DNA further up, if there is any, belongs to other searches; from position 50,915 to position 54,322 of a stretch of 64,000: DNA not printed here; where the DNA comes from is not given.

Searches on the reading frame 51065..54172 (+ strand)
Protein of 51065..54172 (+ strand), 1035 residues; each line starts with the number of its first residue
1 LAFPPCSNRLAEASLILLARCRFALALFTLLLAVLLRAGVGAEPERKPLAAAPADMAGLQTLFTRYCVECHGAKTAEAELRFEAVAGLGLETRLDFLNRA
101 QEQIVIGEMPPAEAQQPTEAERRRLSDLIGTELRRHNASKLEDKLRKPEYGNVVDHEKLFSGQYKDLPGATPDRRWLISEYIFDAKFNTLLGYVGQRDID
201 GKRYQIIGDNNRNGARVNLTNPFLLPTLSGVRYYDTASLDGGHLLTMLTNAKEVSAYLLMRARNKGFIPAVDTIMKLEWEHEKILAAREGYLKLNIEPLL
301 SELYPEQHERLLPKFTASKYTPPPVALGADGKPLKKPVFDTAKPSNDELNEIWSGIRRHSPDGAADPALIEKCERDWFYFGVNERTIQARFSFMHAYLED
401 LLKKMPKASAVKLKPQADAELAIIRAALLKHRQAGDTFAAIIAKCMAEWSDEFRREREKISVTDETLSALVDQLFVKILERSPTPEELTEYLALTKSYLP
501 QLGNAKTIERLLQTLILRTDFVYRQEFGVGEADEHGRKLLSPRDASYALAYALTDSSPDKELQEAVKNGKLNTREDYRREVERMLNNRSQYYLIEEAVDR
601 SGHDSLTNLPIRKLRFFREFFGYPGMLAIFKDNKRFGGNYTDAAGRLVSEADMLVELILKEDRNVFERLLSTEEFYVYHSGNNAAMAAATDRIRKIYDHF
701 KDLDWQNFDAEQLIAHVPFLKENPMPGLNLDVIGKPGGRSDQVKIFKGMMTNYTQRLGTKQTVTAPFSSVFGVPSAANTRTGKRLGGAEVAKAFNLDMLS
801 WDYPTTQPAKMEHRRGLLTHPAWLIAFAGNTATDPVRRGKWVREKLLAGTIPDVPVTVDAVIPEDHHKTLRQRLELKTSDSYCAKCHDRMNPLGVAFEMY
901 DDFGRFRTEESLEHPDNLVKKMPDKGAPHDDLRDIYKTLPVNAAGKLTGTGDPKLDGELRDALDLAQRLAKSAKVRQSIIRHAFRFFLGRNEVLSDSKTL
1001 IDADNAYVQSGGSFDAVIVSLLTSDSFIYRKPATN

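Call 65: search_protein_families(library=pfam, proteins=[window:51065-54172:+], max_evalue=0.001)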
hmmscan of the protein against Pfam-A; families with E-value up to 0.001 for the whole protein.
window:51065-54172:+ (1035 aa): 4 families
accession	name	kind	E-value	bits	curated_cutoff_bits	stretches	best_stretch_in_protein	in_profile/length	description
PF07627.16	PSCyt3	-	3e-30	104.8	27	1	814-910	1-98/98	Protein of unknown function (DUF1588)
PF07631.16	PSD4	-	1.3e-12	48.8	23.3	1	544-590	5-51/128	Protein of unknown function (DUF1592)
PF07624.16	PSD2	-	9.9e-12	44.9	25.8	1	959-1027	5-74/74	Protein of unknown function (DUF1585)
PF13442.11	Cytochrome_CBB3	-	8.9e-08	32.8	27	0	55-126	2-65/68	Cytochrome C oxidase, cbb3-type, subunit III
